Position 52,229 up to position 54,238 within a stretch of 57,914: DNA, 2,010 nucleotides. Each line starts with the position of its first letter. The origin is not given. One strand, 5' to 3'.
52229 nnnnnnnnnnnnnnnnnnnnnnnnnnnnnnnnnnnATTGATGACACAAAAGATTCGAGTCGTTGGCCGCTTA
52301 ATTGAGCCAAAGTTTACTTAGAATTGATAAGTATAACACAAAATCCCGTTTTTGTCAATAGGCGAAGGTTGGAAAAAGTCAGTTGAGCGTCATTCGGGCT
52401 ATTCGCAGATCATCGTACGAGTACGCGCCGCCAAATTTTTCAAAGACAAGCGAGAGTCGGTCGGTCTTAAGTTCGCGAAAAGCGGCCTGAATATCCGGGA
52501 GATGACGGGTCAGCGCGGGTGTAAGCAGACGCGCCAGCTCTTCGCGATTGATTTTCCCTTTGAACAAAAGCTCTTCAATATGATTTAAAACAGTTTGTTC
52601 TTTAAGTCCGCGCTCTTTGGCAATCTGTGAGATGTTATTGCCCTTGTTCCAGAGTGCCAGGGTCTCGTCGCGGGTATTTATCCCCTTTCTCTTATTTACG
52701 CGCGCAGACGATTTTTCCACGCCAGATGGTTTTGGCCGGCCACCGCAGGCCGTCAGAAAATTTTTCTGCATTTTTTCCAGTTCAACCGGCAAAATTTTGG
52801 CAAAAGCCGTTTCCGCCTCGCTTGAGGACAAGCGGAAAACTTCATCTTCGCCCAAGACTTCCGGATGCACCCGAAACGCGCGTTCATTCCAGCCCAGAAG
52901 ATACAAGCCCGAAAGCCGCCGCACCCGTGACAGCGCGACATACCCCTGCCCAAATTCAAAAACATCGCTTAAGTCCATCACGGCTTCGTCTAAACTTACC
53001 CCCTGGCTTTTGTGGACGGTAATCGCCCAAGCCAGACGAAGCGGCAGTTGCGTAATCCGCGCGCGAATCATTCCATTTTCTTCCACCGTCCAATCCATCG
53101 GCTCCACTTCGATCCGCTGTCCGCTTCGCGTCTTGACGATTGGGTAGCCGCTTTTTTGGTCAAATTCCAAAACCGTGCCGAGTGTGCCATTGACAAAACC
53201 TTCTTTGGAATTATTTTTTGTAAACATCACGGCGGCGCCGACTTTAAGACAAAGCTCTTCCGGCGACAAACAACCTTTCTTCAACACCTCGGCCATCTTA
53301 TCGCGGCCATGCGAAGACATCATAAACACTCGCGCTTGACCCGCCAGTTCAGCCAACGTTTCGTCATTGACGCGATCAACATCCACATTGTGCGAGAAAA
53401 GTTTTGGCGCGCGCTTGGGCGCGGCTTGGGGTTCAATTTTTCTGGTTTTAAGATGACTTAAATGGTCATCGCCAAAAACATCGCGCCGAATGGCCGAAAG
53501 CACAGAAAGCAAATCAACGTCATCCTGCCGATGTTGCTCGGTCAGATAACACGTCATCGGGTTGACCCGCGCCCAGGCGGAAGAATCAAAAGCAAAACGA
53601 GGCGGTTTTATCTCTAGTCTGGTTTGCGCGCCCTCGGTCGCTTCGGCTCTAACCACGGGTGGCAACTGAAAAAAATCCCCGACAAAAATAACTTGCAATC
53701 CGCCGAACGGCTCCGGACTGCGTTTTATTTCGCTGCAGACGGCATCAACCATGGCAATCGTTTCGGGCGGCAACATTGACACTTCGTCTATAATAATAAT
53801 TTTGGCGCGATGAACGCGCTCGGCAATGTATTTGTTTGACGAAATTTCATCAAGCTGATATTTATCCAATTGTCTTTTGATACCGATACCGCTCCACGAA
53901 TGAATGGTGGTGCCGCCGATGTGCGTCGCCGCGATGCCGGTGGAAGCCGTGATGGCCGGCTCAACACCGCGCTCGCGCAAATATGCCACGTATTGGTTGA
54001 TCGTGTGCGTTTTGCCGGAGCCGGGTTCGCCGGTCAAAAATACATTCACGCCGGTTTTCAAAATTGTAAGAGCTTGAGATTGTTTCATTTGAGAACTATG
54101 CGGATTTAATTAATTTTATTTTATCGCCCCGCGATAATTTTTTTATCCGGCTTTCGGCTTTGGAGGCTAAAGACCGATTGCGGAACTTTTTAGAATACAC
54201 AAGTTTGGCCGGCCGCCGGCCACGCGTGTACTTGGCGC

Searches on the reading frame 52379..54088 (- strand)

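Call 52: search_protein_families(library=pfam, proteins=[window:52379-54088:-], max_evalue=0.00001)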
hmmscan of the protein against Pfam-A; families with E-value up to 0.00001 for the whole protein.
window:52379-54088:- (569 aa): 6 families
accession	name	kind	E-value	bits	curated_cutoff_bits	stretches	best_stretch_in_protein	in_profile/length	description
PF05970.20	PIF1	-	1.3e-32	113.6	25.9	1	9-190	18-191/223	PIF1-like helicase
PF14493.12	HTH_40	-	2e-18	66.9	27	1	472-565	1-89/89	Helix-turn-helix domain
PF13245.12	AAA_19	-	3.6e-15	56.7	25.1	1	4-146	2-133/134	AAA domain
PF13604.12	AAA_30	-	8.1e-12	45.7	27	1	3-152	6-138/191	AAA domain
PF21530.3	Pif1_2B_dom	-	1e-07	32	23.9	1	266-309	3-47/47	DNA helicase Pif1, 2B domain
PF13401.12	AAA_22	-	8.4e-07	29.8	27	1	16-137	8-122/130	AAA domain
